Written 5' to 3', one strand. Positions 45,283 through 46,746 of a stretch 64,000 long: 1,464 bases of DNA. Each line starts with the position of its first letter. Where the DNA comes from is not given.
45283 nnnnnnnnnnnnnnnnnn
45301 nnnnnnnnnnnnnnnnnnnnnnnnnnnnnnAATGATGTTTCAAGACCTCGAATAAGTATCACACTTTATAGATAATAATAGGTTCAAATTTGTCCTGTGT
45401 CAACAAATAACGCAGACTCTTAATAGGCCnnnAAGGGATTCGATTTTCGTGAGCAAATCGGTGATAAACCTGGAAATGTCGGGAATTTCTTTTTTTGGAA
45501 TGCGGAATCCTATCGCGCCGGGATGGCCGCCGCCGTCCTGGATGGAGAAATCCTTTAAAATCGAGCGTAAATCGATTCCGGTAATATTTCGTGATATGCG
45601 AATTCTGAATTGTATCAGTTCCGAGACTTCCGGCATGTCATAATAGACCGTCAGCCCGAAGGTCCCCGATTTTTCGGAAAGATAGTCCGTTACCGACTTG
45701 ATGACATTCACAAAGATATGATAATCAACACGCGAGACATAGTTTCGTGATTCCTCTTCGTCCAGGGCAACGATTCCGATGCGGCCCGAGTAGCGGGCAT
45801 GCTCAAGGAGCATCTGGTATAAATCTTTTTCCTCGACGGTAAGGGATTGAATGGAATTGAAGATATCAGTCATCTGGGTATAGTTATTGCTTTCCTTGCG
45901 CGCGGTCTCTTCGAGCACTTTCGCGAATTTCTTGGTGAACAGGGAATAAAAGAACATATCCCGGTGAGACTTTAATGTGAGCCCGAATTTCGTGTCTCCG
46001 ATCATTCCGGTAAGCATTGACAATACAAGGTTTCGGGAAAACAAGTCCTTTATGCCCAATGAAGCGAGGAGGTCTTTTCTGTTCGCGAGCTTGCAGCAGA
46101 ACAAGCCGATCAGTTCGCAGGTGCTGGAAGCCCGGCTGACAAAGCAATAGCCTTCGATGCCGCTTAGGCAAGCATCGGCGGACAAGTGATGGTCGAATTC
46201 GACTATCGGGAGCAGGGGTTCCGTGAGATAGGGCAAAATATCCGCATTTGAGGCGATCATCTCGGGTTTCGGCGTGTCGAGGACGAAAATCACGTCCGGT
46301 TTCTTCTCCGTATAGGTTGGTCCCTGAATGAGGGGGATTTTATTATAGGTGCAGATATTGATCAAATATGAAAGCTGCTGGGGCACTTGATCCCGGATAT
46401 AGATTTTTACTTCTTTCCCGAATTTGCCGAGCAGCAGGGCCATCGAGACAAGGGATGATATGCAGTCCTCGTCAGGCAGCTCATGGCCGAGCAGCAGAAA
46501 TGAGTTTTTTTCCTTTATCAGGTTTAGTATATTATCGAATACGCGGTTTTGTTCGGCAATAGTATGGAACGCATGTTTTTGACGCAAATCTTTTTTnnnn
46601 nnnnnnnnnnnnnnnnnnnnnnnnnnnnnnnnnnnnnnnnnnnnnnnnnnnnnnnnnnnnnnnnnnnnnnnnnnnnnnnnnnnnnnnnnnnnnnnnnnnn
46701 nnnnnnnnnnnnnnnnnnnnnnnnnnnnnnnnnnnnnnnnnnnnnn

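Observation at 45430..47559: cNMP-GGDEF-DHH/DHHA1 fusion: cyclase-like and phosphodiesterase domains behind a cyclic-nucleotide sensor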

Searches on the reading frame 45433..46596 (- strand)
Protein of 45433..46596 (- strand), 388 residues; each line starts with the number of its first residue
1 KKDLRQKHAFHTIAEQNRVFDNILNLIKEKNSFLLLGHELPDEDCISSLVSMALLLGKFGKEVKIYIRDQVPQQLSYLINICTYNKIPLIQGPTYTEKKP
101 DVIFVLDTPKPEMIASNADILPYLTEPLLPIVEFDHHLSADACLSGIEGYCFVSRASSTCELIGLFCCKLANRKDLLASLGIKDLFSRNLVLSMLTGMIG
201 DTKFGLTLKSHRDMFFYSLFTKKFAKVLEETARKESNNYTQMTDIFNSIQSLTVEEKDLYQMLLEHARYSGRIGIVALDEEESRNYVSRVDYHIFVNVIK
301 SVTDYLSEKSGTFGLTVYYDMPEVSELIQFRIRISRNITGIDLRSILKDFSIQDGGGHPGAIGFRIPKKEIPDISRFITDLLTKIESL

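Call 8: search_solved_structures(query=window:45433-46596:-, max_evalue=1, show_alignments=2)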
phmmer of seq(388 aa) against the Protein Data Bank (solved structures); distinct sequences matched with E-value up to 1: 6.
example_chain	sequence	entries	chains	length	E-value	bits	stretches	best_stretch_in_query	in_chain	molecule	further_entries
5o1u_A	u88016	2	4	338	6.4e-11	45.6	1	20-138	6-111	Phosphodiesterase | TmPDE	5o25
5o4z_A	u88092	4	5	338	3.1e-10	43.3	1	20-138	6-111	DHH/DHHA1-type phosphodiesterase TM1595 | phosphodiesterase TM1595 | phosphodiesterase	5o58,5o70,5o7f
9r7o_A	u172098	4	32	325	4.3e-06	29.7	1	22-141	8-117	DHH family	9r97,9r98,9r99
3dev_A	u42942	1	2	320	0.0082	18.9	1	18-164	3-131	SH1221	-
4ls9_A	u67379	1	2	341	0.038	16.7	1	26-159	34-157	DHH family protein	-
4zr7_A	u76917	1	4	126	0.39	13.4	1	203-287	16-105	Sensor histidine kinase ResE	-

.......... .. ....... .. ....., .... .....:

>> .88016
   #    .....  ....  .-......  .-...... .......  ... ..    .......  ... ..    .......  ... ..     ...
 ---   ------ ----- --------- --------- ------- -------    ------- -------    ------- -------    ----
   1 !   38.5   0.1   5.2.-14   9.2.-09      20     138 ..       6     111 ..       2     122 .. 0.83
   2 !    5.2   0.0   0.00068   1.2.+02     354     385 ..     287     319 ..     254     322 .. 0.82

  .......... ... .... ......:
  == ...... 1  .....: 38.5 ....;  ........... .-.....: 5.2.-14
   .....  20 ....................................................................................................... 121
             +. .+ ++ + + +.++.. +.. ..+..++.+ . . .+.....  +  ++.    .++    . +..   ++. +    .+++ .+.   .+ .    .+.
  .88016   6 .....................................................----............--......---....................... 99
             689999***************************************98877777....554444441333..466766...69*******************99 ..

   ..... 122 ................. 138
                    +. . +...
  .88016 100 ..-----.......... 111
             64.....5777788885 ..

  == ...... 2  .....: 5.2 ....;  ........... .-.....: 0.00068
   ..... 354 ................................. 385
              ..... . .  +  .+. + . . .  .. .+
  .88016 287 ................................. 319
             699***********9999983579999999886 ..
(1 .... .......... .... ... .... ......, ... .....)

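Call 27: search_solved_structures(query=A2, max_evalue=1, show_alignments=2)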
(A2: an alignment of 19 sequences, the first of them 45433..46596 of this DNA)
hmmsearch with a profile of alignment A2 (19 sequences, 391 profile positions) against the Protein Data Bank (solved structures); distinct sequences matched with E-value up to 1: 21.
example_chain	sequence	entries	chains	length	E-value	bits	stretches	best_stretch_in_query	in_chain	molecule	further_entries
5o1u_A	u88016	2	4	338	6.9e-12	48.1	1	20-137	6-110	Phosphodiesterase | TmPDE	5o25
5o4z_A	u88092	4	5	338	3.4e-11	45.8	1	20-76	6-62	DHH/DHHA1-type phosphodiesterase TM1595 | phosphodiesterase TM1595 | phosphodiesterase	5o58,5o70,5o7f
9r7o_A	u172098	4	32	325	1.7e-09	40.2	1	21-66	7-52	DHH family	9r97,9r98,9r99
5xt3_A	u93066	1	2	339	3.6e-09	39.1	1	16-167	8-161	Phosphodiesterase acting on cyclic dinucleotides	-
5xsi_A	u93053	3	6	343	3.7e-09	39.1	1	16-167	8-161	Phosphodiesterase acting on cyclic dinucleotides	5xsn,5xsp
3w5w_A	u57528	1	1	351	2.9e-06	29.5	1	19-177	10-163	Putative exopolyphosphatase-related protein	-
4py9_A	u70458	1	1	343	5.8e-06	28.6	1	19-177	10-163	Putative exopolyphosphatase-related protein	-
3dev_A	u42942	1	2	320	7.5e-06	28.2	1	19-173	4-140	SH1221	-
8iu7_A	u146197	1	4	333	0.00025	23.2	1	19-201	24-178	Bifunctional oligoribonuclease and PAP phosphatase NrnA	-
1wpn_A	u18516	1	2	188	0.00039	22.6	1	31-120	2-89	Manganese-dependent inorganic pyrophosphatase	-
1k23_A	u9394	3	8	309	0.00099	21.2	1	31-119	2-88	Manganese-dependent inorganic pyrophosphatase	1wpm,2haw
2iw4_A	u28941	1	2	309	0.0014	20.7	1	31-120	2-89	MANGANESE-DEPENDENT INORGANIC PYROPHOSPHATASE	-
2enx_A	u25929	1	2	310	0.034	16.2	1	32-58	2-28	Manganese-dependent inorganic pyrophosphatase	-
9m0m_A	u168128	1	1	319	0.035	16.1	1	32-63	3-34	inorganic diphosphatase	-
1i74_A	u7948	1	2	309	0.11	14.4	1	32-92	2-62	PROBABLE MANGANESE-DEPENDENT INORGANIC PYROPHOSPHATASE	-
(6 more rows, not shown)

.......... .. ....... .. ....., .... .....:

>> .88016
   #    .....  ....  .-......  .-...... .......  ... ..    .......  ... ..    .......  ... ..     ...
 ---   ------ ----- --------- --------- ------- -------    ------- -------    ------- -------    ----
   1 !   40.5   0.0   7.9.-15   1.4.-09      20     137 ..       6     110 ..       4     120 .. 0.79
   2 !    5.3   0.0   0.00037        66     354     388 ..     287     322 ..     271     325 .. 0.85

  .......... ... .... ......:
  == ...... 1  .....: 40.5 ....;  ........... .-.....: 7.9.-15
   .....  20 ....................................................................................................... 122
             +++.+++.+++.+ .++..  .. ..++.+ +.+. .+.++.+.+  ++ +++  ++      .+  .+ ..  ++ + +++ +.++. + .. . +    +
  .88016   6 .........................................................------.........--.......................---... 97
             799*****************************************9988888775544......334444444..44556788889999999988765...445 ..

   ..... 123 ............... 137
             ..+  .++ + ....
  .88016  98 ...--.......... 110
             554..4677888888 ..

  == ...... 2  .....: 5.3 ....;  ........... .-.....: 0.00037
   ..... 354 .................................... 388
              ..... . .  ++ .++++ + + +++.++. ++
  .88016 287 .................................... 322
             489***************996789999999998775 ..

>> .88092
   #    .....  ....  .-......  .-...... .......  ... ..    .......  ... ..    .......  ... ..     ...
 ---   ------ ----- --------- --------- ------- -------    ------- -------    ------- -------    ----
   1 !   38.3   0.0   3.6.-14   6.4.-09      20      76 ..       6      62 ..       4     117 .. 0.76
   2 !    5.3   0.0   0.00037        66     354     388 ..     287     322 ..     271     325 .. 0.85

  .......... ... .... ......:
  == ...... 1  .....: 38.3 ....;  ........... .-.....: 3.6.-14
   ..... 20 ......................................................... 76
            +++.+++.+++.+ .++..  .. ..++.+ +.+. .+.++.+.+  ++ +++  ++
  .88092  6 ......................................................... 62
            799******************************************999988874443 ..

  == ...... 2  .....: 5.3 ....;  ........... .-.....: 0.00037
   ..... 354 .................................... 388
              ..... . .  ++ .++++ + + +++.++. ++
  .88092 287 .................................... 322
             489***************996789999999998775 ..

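Call 48: search_protein_families(library=ncbifam, proteins=[window:45433-46596:-], max_evalue=0.01)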
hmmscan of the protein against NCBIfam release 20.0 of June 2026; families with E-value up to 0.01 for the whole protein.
window:45433-46596:- (388 aa): 4 families
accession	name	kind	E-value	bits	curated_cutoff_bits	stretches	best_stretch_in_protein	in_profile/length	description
TIGR00644.1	recJ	equivalog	1.3e-05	23.8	396.9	1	336-386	374-426/546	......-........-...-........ exonuclease RecJ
NF011110.0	PRK14538.1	equivalog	1.5e-05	23.3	707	1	21-163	358-503/838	putative bifunctional signaling protein/50S ribosomal protein L9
NF053633.1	OlncasPapPhNrnA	equivalog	0.00064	18.7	350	0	235-385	183-315/317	bifunctional oligoribonuclease/PAP phosphatase NrnA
NF003877.0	PRK05427.1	equivalog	0.0037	16.7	283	1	32-91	3-62/308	manganese-dependent inorganic pyrophosphatase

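Call 76: search_protein_representatives(protein=window:45433-46596:-)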
Query: 388 residues. Proteins with E-value up to 0.001 (for the whole library): 488; up to 1e-10: 112; up to 1e-30: 63. The best 150 are listed.
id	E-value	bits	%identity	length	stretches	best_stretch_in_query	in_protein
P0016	2.1e-172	590.1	66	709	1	2-387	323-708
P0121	9.6e-149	512.3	59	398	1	5-388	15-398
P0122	3.8e-110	385.3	48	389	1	4-369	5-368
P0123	1.8e-98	346.9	47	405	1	7-386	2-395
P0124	4.1e-97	342.4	45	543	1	9-388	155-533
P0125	2.1e-93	330.2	44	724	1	7-386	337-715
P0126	7.3e-93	328.4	42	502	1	8-388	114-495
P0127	5.3e-91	322.3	40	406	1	12-385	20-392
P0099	2.0e-89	317.1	41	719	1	11-383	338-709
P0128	1.5e-88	314.2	43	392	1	7-387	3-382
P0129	2.8e-88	313.3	39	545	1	7-387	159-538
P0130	3.0e-88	313.2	42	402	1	5-385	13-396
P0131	3.3e-88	313.1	38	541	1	6-387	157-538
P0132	9.8e-88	311.5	41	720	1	6-387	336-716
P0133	1.0e-87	311.5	40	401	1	6-388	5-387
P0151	6.0e-69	249.7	37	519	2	7-325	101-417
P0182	2.2e-26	109.7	30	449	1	11-322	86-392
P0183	1.1e-25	107.3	27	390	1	11-385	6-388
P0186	5.8e-24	101.7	28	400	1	27-370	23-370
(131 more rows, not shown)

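Call 77: search_protein_families(library=pfam, proteins=[P0124, P0126, P0129, P0131, P0151, P0182, P0183, P0186], max_evalue=0.001)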
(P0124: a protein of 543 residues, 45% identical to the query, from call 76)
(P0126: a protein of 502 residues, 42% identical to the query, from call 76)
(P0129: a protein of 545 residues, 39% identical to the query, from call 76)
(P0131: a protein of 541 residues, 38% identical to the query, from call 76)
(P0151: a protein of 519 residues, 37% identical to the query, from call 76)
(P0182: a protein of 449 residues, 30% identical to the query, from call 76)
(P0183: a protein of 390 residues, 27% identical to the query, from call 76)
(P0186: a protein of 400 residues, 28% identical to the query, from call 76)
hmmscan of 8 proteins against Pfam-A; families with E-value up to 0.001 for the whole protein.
P0124 (543 aa): 2 families
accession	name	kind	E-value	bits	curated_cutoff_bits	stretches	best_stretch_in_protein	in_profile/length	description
PF00027.35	cNMP_binding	-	1.1e-17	64.2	27.5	1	36-115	3-81/89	Cyclic nucleotide-binding domain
PF01368.27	DHH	-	2.8e-10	41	28.1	1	180-315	3-103/125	DHH family, N-terminal domain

P0126 (502 aa): 3 families
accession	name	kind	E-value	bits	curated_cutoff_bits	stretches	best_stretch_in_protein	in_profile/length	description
PF00990.26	GGDEF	-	3.8e-16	59.7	23.8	1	1-98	62-160/161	Diguanylate cyclase, GGDEF domain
PF01368.27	DHH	-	7.9e-13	49.2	28.1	1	139-283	2-104/125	DHH family, N-terminal domain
PF02272.25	DHHA1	-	4.1e-06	27.6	25.9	1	400-486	12-97/102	DHHA1 domain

P0129 (545 aa): 4 families
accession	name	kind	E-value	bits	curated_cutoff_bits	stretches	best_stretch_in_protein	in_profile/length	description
PF00990.26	GGDEF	-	1.8e-10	41.3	23.8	1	3-144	17-161/161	Diguanylate cyclase, GGDEF domain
PF02272.25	DHHA1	-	3.2e-10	40.8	25.9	1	437-534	5-101/102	DHHA1 domain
PF01368.27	DHH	-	1.6e-09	38.6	28.1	1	185-320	2-103/125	DHH family, N-terminal domain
PF24898.2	GGDEF_GdpP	-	4e-07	30.8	30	1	26-150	3-121/126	Cyclic-di-AMP phosphodiesterase GdpP-like, GGDEF domain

P0131 (541 aa): 2 families
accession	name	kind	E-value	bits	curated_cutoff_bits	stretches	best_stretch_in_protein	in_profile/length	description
PF00990.26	GGDEF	-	2.1e-22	80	23.8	1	1-121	37-161/161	Diguanylate cyclase, GGDEF domain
PF01368.27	DHH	-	2.8e-08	34.5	28.1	1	185-328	3-104/125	DHH family, N-terminal domain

P0151 (519 aa): 1 family
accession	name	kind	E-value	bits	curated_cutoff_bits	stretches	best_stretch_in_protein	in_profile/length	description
PF01368.27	DHH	-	4.1e-11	43.7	28.1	1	127-289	2-124/125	DHH family, N-terminal domain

P0182 (449 aa): 1 family
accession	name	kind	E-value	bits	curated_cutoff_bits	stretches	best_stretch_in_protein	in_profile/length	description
PF14486.12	DUF4432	-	1.8e-07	30.7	32.5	1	14-58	260-304/304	Domain of unknown function (DUF4432)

P0183 (390 aa): 1 family
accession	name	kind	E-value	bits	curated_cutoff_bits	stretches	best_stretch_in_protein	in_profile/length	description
PF01368.27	DHH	-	8e-10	39.5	28.1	1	34-171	10-109/125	DHH family, N-terminal domain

P0186 (400 aa): 1 family
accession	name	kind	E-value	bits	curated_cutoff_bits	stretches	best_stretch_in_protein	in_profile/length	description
PF01368.27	DHH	-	4.5e-08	33.9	28.1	1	33-194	6-124/125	DHH family, N-terminal domain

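Call 78: find_encoding_contigs(protein=P0124, flank=5000, max_places=3)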
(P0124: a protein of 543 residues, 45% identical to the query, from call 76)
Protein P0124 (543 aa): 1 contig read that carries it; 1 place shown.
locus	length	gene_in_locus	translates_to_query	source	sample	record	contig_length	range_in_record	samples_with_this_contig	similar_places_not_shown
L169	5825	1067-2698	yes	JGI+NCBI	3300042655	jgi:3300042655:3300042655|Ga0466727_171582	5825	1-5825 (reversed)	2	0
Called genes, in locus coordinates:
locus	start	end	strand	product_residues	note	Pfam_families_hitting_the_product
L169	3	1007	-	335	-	?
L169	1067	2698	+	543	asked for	PF00027:cNMP_binding, PF01368:DHH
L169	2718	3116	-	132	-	PF07238:PilZ (weak)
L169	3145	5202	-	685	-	PF02743:dCache_1, PF00672:HAMP, PF00015:MCPsignal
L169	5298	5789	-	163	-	PF01627:Hpt (weak)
